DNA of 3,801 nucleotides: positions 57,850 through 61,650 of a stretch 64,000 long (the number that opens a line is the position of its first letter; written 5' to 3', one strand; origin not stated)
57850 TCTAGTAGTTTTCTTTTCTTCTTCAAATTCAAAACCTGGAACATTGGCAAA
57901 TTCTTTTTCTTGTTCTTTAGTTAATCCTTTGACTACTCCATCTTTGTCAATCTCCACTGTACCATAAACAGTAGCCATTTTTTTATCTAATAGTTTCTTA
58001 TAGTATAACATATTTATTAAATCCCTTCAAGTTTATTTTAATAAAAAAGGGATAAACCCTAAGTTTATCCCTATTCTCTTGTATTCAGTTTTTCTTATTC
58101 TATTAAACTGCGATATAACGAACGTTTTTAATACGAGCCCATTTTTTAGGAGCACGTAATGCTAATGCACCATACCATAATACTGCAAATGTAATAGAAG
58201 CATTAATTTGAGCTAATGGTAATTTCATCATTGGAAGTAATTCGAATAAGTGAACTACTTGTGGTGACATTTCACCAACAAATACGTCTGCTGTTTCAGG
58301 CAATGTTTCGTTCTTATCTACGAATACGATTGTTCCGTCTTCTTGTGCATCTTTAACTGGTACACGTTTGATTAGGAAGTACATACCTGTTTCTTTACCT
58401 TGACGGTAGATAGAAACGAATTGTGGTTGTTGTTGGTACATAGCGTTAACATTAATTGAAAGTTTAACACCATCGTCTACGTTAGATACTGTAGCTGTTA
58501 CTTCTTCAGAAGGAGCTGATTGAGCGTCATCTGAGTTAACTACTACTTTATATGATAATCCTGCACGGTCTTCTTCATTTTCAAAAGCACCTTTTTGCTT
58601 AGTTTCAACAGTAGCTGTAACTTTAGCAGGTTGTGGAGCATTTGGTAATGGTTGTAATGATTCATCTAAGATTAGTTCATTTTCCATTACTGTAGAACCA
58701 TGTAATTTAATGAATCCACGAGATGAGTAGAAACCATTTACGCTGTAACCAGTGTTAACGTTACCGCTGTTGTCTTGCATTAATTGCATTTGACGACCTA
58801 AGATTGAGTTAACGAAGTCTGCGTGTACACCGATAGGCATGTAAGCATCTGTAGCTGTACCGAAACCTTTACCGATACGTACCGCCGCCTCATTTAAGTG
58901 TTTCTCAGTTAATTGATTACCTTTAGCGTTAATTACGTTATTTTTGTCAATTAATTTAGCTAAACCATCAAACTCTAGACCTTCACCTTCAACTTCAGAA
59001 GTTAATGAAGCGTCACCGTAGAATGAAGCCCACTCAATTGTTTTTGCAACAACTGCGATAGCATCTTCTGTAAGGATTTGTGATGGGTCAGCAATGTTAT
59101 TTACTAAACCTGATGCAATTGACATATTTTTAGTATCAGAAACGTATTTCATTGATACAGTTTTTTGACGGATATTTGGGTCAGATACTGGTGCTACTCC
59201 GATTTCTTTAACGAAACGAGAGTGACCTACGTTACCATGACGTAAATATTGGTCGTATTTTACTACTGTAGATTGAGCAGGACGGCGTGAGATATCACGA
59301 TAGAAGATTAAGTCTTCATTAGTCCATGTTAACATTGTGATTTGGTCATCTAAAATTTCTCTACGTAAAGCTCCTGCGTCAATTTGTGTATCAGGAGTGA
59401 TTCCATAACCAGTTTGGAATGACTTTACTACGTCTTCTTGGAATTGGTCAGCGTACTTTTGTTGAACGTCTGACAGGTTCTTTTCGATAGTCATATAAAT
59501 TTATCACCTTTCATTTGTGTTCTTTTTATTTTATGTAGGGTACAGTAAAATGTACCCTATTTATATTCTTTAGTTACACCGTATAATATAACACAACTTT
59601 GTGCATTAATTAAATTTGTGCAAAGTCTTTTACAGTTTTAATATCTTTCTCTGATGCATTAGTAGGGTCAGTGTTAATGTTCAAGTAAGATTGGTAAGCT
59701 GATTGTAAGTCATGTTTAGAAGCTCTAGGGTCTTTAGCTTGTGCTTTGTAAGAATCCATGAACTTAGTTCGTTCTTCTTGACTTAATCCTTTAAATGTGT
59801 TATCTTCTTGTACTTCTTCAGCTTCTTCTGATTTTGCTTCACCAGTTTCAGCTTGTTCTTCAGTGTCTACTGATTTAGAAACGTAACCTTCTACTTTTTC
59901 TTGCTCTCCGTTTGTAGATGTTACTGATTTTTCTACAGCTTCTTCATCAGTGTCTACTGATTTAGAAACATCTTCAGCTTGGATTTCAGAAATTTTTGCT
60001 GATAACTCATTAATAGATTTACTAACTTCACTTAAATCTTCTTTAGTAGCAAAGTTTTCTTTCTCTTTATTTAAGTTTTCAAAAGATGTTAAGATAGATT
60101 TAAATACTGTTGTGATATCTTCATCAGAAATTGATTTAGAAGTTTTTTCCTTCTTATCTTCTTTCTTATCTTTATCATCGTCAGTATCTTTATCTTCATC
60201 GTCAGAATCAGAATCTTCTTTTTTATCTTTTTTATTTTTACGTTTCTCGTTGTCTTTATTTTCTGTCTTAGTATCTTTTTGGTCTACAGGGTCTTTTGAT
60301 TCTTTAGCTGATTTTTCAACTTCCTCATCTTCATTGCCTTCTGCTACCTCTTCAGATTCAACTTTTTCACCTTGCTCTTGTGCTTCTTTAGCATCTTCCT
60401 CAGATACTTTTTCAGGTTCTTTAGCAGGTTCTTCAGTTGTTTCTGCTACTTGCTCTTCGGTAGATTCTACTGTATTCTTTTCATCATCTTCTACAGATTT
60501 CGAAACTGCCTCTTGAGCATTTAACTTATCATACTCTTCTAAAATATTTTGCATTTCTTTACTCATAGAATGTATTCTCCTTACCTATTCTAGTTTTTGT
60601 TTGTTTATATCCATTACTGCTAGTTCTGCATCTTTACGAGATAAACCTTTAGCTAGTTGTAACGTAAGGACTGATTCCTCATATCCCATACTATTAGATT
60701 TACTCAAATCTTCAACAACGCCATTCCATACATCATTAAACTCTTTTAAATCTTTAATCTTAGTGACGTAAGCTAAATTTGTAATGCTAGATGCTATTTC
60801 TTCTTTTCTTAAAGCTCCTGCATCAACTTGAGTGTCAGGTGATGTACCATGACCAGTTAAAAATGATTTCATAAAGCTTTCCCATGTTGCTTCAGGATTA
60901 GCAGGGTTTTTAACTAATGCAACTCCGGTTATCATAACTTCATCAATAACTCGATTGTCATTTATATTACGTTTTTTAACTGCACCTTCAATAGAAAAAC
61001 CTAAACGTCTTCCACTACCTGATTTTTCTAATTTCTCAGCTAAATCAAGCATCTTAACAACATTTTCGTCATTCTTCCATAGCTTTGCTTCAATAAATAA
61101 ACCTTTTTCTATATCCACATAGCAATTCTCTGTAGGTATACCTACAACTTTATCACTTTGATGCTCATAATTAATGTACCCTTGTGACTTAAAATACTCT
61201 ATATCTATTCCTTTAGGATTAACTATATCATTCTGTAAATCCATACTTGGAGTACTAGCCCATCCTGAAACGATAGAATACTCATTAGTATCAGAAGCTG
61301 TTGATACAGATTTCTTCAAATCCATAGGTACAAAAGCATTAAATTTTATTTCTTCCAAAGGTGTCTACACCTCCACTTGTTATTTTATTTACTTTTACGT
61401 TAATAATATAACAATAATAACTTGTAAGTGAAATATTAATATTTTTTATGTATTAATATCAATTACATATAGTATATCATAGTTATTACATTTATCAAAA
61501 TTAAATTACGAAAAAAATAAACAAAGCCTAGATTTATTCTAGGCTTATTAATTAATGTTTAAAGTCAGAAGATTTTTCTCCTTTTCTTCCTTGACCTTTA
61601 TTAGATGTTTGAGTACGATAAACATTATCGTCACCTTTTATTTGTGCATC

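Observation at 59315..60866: The prohead protease C-terminus carries a copy of the capsid protein N-terminal segment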

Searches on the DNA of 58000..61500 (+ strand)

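Call 6: search_dna_similar(query=window:58000-61500:+, collection=phages, mode=near, max_rows=15)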
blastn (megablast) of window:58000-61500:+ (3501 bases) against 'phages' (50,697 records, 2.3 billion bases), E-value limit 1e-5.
Records with a match: 298; places in all: 299; records where one place covers at least 80% of the query: 158.
Best place of each record, by identity: >=99% 63; 95-99% 66; 90-95% 31; 80-90% 85; 60-80% 53.
By first word of the organism name: Staphylococcus 250; Bacillus 27; Enterococcus 18; Mammaliicoccus 1; Silviavirus 1; Twortvirus 1.
By host as written in the record: Staphylococcus aureus 71; - 32; Staphylococcus carnosus TM300 22; Staphylococcus sp. 19; Enterococcus faecalis 10; Staphylococcus aureus ATCC 25923 8; Staphylococcus xylosus M1997-2/10 8; Staphylococcus 6; and 72 more.
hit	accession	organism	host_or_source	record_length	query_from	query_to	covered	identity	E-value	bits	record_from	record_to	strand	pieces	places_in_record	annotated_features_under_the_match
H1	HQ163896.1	Staphylococcus aureus bacteriophage Sb-1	Staphylococcus aureus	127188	1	3501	100%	100.0%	0e+0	6466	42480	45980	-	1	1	orf079: major capsid protein | orf078: conserved hypothetical protein | orf076: putative prohead protease | orf080: conserved hypothetical protein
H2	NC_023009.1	Staphylococcus aureus bacteriophage Sb-1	Staphylococcus aureus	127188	1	3501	100%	100.0%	0e+0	6466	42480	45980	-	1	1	orf079: major head protein | orf078: hypothetical protein | orf076: head maturation protease | orf080: hypothetical protein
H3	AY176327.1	Staphylococcus phage K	-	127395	1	3501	100%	99.8%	0e+0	6427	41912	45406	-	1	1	ORF44 | ORF43 | ORF42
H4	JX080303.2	Staphylococcus phage Fi200W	Staphylococcus aureus strain 6409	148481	1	3501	100%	99.8%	0e+0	6427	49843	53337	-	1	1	mcp: Mcp | hypothetical protein (x2) | pro: Pro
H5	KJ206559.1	Staphylococcus phage 812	Staphylococcus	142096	1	3501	100%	99.8%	0e+0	6427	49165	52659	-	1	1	hypothetical protein (x4)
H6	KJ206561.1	Staphylococcus phage 812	Staphylococcus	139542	1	3501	100%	99.8%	0e+0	6427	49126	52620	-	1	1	hypothetical protein (x4)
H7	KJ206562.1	Staphylococcus phage 812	Staphylococcus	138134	1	3501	100%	99.8%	0e+0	6427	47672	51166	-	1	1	hypothetical protein (x4)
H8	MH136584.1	Staphylococcus phage HYZ21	Staphylococcus aureus YZ25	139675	1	3501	100%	99.8%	0e+0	6427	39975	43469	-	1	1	major capsid protein | hypothetical protein (x3)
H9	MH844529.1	Staphylococcus phage 812h1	Staphylococcus sp.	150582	1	3501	100%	99.8%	0e+0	6427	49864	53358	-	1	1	major capsid protein | hypothetical protein (x2) | prohead protease | promoter (x3) | terminator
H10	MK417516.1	Staphylococcus phage J-Sa36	Staphylococcus aureus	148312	1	3501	100%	99.8%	0e+0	6427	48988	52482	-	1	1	major capsid protein | hypothetical protein (x3)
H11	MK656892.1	Staphylococcus phage vBSP-A2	Staphylococcus aureus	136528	1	3501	100%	99.8%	0e+0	6427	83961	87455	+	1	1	major capsid protein | hypothetical protein (x2) | prohead protease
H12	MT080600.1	Staphylococcus phage vB_SauM_EW71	Staphylococcus carnosus TM300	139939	1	3501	100%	99.8%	0e+0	6427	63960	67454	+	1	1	record has no annotation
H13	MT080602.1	Staphylococcus phage vB_SauM_EW74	Staphylococcus carnosus TM300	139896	1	3501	100%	99.8%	0e+0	6427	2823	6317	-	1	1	record has no annotation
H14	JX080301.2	Staphylococcus phage A3R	Staphylococcus aureus strain R19930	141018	1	3501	100%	99.8%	0e+0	6427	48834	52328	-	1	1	mcp: Mcp | hypothetical protein (x2) | pro: Pro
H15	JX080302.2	Staphylococcus phage 676Z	Staphylococcus aureus strain Z11778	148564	1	3501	100%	99.8%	0e+0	6427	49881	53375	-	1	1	mcp: Mcp | hypothetical protein (x2) | pro: Pro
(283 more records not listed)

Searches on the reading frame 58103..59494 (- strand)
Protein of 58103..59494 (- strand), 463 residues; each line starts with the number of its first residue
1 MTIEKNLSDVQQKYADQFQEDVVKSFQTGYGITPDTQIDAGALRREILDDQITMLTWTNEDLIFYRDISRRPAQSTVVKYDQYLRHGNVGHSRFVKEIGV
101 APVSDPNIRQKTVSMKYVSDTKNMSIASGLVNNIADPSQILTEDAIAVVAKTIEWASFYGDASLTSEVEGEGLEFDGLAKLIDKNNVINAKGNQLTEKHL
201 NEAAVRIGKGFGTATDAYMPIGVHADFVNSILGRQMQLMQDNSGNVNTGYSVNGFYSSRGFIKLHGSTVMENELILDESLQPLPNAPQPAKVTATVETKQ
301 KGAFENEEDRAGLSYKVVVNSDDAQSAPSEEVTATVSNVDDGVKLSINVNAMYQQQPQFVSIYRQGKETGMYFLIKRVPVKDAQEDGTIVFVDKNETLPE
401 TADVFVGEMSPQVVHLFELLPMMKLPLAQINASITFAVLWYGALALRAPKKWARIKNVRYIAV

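Call 5: search_protein_families(library=pfam, proteins=[window:58103-59494:-], max_evalue=0.01)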
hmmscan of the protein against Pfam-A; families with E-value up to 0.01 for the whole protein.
window:58103-59494:- (463 aa): 0 families

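Call 11: search_solved_structures(query=window:58103-59494:-, max_evalue=0.001, show_alignments=2)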
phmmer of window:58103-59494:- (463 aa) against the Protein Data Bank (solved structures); distinct sequences matched with E-value up to 0.001: 3.
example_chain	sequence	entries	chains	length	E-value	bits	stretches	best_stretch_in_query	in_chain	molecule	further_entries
5lii_P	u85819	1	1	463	0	1026.3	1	1-463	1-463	Major capsid protein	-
9row_B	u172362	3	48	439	4.7e-293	974.6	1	25-463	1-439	Major capsid protein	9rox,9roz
9vel_C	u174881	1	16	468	7.7e-54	186.4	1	22-459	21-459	Gp6.1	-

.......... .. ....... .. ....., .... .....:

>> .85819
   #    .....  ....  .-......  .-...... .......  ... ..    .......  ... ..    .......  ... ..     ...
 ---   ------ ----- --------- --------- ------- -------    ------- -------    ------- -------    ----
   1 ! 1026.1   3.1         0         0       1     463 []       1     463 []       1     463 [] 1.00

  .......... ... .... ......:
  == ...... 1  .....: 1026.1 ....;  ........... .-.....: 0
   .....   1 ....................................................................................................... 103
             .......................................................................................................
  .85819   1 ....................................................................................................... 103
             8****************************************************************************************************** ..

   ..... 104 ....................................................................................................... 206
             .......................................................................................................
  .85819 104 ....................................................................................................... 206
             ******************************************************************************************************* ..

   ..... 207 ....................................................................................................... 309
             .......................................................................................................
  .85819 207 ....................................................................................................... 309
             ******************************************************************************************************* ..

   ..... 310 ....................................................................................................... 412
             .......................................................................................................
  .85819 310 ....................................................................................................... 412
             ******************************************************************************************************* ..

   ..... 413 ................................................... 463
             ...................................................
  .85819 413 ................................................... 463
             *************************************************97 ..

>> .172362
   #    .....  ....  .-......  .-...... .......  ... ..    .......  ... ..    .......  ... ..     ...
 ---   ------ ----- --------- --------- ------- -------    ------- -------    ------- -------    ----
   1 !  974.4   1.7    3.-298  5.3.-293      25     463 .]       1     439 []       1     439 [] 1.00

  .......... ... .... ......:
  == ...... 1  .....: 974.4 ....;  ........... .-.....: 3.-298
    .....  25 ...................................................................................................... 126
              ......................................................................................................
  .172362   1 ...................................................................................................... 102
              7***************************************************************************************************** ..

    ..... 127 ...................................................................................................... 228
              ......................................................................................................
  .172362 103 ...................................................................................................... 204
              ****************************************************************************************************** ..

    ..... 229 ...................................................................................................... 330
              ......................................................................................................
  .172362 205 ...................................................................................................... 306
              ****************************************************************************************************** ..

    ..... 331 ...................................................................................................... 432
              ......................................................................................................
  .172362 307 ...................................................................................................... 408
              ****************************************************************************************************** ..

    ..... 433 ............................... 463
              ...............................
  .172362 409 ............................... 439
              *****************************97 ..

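Call 98: search_protein_families(library=phrogs, proteins=[window:58103-59494:-], max_evalue=0.001)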
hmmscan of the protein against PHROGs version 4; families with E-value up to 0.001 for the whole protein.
window:58103-59494:- (463 aa): 3 families
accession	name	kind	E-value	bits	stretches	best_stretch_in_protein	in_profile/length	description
phrog_752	-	head and packaging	1.4e-220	734.2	1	2-462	2-472/475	major head protein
phrog_1028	-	head and packaging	3.2e-15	57.6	1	20-58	174-212/591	head maturation protease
phrog_38466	-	head and packaging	1.7e-05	25.7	1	20-58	72-110/170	head maturation protease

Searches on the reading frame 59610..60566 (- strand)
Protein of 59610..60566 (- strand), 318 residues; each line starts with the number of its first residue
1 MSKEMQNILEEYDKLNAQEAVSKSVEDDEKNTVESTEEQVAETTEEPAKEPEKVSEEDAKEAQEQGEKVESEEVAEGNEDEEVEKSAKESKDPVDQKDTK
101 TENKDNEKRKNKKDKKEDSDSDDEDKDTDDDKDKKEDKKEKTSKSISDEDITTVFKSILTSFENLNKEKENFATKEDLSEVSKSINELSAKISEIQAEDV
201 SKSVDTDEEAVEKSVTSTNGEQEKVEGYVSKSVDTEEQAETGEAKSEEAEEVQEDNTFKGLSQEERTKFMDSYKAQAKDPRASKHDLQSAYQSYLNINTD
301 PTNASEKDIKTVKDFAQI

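Call 5: search_protein_families(library=pfam, proteins=[window:59610-60566:-], max_evalue=0.01)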
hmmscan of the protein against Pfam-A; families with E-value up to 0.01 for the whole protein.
window:59610-60566:- (318 aa): 0 families

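Call 78: search_solved_structures(query=window:59610-60566:-, max_evalue=1, show_alignments=2)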
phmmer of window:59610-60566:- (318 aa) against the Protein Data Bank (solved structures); distinct sequences matched with E-value up to 1: 1.
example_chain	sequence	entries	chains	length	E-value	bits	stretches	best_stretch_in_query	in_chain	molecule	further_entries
8scb_1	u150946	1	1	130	0.32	14.1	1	115-176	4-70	NC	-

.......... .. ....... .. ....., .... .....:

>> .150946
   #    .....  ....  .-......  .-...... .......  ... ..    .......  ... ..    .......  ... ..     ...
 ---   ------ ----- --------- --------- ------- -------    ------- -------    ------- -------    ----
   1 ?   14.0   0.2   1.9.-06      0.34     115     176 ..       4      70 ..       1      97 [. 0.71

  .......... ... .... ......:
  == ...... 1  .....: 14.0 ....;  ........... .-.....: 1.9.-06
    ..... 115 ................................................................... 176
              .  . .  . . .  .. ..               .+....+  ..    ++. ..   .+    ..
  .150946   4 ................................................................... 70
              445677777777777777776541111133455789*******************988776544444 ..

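Call 98: search_protein_families(library=phrogs, proteins=[window:59610-60566:-], max_evalue=0.001)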
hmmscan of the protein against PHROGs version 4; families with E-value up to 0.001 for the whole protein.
window:59610-60566:- (318 aa): 1 family
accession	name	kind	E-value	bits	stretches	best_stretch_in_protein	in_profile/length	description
phrog_1133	-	unknown function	5.7e-92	309.7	1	1-317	1-319/321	-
